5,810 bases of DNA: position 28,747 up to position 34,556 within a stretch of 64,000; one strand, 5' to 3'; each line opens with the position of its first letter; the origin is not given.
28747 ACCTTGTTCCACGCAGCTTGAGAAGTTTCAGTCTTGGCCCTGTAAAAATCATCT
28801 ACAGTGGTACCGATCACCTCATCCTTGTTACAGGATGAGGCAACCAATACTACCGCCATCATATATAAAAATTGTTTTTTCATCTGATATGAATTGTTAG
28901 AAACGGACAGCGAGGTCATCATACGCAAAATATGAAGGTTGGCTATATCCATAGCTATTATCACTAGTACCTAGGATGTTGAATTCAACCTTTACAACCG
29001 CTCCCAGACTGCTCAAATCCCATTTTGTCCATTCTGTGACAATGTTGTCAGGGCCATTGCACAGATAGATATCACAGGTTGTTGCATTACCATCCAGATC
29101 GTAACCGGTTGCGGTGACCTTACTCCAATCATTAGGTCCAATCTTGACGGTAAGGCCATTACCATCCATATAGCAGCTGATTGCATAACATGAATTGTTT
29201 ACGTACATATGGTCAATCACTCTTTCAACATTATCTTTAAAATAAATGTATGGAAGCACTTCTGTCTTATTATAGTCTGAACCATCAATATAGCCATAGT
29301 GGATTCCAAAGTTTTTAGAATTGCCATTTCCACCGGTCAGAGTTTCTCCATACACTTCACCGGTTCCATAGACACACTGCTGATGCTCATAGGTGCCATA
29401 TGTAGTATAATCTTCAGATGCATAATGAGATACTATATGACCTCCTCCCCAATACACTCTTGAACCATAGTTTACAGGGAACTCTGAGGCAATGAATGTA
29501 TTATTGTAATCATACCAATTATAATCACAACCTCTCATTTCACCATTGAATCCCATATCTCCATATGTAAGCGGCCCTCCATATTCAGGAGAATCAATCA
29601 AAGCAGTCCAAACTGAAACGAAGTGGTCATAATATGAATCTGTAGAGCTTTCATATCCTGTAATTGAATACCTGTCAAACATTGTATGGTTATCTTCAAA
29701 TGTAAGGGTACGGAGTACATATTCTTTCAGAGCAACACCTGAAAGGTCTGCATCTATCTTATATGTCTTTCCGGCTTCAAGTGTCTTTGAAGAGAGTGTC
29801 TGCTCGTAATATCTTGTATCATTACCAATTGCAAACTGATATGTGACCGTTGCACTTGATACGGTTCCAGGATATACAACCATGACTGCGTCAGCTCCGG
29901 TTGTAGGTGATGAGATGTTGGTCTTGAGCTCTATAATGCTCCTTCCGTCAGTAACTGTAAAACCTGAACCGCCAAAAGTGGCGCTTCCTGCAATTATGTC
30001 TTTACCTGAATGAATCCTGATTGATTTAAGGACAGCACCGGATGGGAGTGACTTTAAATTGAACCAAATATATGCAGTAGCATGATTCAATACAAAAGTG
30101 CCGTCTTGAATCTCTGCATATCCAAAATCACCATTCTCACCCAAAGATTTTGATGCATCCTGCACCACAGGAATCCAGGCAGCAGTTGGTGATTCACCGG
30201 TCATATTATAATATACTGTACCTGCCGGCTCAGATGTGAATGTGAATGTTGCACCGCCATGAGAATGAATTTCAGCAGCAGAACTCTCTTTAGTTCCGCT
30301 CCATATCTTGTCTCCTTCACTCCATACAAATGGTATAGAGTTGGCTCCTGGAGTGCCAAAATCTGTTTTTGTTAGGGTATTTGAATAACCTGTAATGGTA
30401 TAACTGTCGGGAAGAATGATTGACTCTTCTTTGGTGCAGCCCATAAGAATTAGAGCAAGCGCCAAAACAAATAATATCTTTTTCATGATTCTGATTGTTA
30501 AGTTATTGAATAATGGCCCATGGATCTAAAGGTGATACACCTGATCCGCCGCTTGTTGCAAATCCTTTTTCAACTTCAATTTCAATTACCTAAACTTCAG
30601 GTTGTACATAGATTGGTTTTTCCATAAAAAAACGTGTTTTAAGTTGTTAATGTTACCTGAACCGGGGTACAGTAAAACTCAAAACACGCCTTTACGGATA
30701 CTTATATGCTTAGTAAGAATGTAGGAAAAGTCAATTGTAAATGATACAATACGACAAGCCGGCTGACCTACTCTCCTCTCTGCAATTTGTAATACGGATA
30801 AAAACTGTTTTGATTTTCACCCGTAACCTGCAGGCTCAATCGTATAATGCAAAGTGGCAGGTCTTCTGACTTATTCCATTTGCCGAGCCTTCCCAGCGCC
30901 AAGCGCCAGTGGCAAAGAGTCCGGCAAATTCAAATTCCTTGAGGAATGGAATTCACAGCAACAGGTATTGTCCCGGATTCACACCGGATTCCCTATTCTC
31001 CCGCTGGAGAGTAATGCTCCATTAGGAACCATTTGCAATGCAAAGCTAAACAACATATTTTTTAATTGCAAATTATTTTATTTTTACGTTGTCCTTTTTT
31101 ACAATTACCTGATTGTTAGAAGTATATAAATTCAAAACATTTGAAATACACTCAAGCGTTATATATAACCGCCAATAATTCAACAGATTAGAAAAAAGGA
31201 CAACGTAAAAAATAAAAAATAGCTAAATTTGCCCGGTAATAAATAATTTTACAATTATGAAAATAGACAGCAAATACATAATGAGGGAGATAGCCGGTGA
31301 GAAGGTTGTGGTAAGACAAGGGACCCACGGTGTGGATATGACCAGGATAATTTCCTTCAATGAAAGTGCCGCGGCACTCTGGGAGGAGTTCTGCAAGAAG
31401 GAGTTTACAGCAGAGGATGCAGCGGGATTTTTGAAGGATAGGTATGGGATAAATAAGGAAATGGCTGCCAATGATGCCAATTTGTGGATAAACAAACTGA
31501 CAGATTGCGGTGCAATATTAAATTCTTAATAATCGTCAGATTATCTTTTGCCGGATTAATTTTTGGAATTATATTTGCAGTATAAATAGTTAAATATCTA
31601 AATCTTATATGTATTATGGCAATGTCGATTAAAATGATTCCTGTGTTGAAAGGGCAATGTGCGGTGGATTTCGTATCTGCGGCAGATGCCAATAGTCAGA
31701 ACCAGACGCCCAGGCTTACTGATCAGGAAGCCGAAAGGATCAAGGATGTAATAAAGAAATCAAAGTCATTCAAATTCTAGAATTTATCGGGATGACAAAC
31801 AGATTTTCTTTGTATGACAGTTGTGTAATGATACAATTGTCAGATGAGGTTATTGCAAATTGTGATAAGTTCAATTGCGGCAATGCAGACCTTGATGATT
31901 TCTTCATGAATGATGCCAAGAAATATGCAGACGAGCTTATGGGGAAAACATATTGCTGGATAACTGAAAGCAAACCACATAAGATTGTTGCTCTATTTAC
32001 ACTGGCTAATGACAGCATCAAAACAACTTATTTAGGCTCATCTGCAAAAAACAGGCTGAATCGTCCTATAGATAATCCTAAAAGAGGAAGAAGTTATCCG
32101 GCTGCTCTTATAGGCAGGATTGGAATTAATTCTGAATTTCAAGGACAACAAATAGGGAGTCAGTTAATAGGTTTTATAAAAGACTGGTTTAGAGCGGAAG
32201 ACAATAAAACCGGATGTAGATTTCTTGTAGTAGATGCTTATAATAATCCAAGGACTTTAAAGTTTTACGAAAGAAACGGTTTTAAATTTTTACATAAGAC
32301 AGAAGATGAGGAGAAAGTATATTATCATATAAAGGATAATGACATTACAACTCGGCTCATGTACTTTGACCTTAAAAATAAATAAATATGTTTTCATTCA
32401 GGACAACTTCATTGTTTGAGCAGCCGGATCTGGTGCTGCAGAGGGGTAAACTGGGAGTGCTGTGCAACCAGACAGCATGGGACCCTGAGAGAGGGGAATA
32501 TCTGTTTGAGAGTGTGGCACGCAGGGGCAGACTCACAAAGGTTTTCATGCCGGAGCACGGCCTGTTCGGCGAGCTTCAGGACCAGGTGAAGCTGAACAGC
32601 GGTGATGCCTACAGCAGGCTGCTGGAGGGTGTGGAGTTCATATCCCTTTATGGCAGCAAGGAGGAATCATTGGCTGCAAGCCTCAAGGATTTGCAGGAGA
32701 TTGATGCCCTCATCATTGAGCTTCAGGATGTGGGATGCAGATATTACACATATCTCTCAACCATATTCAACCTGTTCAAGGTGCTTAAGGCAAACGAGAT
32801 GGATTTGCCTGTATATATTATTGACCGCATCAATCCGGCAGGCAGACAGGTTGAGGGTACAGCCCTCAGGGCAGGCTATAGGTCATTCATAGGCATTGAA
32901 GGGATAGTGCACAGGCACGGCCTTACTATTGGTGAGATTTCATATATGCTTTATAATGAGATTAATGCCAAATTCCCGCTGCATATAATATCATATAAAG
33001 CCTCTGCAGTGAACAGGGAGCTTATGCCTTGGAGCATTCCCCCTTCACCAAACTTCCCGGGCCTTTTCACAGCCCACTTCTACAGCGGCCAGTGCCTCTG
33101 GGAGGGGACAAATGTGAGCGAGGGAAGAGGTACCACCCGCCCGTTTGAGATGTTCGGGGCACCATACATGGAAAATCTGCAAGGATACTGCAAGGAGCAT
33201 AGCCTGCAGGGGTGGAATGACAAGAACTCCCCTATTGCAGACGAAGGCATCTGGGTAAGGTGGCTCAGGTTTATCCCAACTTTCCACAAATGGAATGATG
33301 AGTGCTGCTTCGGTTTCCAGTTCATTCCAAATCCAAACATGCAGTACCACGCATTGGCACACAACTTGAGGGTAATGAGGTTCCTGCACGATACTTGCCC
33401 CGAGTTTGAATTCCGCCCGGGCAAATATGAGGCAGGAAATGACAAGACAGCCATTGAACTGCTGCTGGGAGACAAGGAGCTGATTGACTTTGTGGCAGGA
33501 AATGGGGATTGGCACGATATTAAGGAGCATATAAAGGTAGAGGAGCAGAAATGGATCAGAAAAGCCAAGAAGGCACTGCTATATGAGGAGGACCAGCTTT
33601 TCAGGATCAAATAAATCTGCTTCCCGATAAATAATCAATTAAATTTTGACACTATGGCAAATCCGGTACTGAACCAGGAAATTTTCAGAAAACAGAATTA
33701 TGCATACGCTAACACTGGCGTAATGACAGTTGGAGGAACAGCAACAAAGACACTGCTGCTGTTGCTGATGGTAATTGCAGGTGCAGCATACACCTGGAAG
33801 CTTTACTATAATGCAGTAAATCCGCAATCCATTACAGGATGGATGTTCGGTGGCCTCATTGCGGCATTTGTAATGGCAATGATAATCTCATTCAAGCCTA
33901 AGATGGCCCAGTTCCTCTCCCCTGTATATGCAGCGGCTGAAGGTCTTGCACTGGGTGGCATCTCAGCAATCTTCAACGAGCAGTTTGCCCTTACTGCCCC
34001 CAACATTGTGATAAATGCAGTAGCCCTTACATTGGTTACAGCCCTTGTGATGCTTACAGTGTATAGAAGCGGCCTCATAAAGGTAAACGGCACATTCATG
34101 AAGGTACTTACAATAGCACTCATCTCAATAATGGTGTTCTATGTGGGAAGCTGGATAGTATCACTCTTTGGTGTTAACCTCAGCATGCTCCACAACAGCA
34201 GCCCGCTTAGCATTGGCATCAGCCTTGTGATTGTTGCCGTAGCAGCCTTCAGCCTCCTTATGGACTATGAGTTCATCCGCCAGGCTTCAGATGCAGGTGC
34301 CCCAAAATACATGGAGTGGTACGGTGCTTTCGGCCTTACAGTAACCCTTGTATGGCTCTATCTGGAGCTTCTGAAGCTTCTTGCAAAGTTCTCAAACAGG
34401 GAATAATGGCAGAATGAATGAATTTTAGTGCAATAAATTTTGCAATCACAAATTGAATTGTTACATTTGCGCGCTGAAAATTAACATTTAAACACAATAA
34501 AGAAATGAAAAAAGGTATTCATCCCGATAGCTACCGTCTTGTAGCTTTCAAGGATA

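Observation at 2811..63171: Strongly over-represented oligomer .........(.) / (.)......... scattered on both strands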

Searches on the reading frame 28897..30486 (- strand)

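Call 8: search_protein_families(library=pfam, proteins=[window:28897-30486:-])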
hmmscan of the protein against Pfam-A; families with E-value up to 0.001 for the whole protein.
window:28897-30486:- (529 aa): 1 family
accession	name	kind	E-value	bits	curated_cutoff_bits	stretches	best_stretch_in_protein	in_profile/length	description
PF14717.12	DUF4465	-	7.7e-34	118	25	1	345-525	5-176/176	Domain of unknown function (DUF4465)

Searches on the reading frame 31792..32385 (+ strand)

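Call 32: search_protein_families(library=pfam, proteins=[window:31792-32385:+])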
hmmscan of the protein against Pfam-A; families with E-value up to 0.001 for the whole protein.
window:31792-32385:+ (197 aa): 3 families
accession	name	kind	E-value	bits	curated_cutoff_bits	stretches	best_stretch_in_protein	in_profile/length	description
PF13508.13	Acetyltransf_7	-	1e-08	35.8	27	1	105-165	30-83/84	Acetyltransferase (GNAT) domain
PF00583.31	Acetyltransf_1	-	1.1e-08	35.8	20.7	1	101-164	56-116/116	Acetyltransferase (GNAT) family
PF13673.13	Acetyltransf_10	-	0.0004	20.8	23.6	1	107-172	54-115/128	Acetyltransferase (GNAT) domain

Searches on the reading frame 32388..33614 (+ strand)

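Call 9: search_protein_families(library=pfam, proteins=[window:32388-33614:+])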
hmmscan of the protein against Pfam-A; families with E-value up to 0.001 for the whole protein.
window:32388-33614:+ (408 aa): 2 families
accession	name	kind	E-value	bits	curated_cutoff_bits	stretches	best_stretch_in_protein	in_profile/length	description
PF07075.17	NamZ_N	-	2.6e-49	167.8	26.9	1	23-225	2-201/203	Exo-beta-N-acetylmuramidase NamZ, N-terminal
PF20732.2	NamZ_C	-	8e-34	118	25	1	231-399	2-152/152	Exo-beta-N-acetylmuramidase NamZ, C-terminal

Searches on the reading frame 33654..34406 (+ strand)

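Call 32: search_protein_families(library=pfam, proteins=[window:33654-34406:+])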
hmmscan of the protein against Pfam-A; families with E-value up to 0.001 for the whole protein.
window:33654-34406:+ (250 aa): 2 families
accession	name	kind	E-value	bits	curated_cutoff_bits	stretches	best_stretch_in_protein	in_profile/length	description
PF12811.12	BaxI_1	-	4.6e-73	246.1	26.2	1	3-247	1-232/233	Bax inhibitor 1 like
PF01027.25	Bax1-I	-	1.6e-07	31.7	34.1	1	36-243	13-207/207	Inhibitor of apoptosis-promoting Bax1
